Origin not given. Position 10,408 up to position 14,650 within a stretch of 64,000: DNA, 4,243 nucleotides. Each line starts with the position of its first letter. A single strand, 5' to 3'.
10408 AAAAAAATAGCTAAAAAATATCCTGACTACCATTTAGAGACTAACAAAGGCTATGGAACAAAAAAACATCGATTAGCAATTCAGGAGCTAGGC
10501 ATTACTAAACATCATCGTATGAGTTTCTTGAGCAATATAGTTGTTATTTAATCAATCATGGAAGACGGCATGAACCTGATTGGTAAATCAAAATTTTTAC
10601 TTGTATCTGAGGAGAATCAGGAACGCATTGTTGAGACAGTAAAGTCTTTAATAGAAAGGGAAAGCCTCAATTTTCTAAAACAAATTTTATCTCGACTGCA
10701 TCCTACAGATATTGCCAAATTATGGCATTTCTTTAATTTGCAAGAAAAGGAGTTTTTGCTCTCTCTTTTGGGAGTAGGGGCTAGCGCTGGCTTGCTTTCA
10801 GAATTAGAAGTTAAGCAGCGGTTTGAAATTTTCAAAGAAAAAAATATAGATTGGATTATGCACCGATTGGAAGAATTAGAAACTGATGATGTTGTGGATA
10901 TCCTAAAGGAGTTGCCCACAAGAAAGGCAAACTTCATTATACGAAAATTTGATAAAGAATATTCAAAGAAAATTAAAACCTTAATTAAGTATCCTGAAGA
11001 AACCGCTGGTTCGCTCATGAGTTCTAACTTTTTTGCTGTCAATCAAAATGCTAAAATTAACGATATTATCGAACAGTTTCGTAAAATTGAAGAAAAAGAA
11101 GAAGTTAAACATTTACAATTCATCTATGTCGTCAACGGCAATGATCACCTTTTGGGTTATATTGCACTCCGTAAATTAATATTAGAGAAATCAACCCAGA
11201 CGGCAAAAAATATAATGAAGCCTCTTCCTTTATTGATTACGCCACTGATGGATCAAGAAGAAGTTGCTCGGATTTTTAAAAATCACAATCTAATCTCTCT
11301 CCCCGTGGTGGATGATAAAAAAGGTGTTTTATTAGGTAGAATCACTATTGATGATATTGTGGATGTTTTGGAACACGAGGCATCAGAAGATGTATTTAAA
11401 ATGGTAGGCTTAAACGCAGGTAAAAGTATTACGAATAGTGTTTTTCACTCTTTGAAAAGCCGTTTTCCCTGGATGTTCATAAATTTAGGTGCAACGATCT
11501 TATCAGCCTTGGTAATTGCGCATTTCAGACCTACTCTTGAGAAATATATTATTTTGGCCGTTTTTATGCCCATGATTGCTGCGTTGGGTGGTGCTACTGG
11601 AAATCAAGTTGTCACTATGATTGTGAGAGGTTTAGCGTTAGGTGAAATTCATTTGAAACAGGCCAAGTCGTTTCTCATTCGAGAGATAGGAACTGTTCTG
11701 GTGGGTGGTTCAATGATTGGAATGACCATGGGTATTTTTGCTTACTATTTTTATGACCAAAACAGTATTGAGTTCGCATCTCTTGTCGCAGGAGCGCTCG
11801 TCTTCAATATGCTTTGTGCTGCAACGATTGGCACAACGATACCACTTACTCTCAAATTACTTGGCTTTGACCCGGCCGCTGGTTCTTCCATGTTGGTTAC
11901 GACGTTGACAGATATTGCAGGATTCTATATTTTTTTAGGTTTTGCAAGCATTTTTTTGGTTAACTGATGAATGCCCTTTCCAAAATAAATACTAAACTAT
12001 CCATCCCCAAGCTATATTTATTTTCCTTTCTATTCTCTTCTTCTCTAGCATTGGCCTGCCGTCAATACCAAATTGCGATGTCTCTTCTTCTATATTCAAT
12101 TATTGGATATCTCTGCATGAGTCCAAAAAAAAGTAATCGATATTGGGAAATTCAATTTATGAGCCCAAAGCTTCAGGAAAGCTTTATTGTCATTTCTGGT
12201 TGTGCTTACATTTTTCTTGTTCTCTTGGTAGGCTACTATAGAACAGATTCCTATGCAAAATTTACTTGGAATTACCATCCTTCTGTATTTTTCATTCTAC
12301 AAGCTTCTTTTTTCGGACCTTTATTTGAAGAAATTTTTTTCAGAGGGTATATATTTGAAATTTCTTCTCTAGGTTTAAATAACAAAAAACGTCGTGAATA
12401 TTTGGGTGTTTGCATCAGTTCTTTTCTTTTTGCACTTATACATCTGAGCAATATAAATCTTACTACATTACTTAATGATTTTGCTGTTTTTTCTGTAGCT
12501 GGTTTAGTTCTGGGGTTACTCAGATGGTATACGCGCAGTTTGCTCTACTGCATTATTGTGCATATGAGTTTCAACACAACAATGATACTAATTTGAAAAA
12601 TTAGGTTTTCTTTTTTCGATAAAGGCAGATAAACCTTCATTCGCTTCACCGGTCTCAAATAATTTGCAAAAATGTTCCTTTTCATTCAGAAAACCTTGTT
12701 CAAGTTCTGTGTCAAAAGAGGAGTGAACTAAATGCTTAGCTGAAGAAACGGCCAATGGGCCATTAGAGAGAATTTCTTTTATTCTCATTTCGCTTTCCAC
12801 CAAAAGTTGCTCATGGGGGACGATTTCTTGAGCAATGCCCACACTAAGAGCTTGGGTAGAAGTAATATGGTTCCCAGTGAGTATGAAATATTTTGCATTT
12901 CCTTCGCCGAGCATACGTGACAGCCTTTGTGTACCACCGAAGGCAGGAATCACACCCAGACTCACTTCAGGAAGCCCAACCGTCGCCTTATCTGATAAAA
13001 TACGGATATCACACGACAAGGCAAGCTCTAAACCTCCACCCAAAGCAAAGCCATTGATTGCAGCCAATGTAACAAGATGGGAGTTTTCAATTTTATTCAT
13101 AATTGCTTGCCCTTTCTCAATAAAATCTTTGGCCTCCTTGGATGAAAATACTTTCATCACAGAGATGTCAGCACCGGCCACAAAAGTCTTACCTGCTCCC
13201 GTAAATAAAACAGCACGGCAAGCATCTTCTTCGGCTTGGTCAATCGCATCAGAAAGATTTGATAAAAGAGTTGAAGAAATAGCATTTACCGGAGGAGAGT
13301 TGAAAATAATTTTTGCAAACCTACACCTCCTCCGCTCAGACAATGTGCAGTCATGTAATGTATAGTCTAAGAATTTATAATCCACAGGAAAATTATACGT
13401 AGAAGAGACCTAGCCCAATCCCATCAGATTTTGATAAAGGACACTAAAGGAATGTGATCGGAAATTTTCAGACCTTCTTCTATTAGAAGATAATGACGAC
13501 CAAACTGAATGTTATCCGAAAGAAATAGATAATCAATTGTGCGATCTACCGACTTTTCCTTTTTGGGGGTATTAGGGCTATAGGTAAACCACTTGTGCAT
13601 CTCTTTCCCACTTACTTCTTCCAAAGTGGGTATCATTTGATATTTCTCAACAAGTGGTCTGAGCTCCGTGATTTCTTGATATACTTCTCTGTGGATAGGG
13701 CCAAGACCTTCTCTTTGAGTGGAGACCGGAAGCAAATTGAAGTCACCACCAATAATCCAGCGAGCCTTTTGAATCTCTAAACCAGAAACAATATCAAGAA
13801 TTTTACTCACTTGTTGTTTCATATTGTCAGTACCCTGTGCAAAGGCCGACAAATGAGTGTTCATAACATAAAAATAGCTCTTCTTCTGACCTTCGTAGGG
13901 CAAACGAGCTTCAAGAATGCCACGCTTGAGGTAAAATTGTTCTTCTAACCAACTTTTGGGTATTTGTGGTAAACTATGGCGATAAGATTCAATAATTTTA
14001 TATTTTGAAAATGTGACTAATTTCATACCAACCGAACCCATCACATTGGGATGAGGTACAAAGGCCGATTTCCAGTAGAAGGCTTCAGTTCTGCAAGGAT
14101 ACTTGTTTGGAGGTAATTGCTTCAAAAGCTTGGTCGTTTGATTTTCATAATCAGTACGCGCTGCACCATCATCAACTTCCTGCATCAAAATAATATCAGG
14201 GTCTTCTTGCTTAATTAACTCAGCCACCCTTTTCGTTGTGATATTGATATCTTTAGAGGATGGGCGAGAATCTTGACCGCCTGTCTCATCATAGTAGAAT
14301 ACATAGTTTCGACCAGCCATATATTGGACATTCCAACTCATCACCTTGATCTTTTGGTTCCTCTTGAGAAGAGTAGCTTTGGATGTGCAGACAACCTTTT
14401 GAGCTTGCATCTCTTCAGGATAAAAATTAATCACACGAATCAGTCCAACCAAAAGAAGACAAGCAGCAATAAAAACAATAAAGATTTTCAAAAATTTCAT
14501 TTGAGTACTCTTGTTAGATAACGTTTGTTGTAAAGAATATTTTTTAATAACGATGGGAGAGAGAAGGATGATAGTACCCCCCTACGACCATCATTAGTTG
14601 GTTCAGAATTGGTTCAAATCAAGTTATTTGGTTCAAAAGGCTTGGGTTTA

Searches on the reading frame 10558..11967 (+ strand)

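Call 33: search_protein_families(library=pfam, proteins=[window:10558-11967:+], max_evalue=0.001)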
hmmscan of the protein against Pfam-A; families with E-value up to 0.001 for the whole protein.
window:10558-11967:+ (469 aa): 3 families
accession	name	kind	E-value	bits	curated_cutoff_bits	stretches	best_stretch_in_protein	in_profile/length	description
PF01769.21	MgtE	-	1.3e-28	100.3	27.6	1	337-461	1-124/125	Divalent cation transporter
PF03448.22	MgtE_N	-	1.4e-17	64.5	25.9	1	47-148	1-102/102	MgtE intracellular N domain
PF00571.33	CBS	-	8.7e-16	58.4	24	2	217-272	2-56/57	CBS domain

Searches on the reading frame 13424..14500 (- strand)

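Call 33: search_protein_families(library=pfam, proteins=[window:13424-14500:-], max_evalue=0.001)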
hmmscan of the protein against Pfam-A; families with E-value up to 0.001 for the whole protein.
window:13424-14500:- (358 aa): 1 family
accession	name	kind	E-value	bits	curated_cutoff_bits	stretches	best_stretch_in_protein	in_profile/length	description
PF03372.29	Exo_endo_phos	-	6.9e-16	59.1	24.5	1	54-349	1-225/225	Endonuclease/Exonuclease/phosphatase family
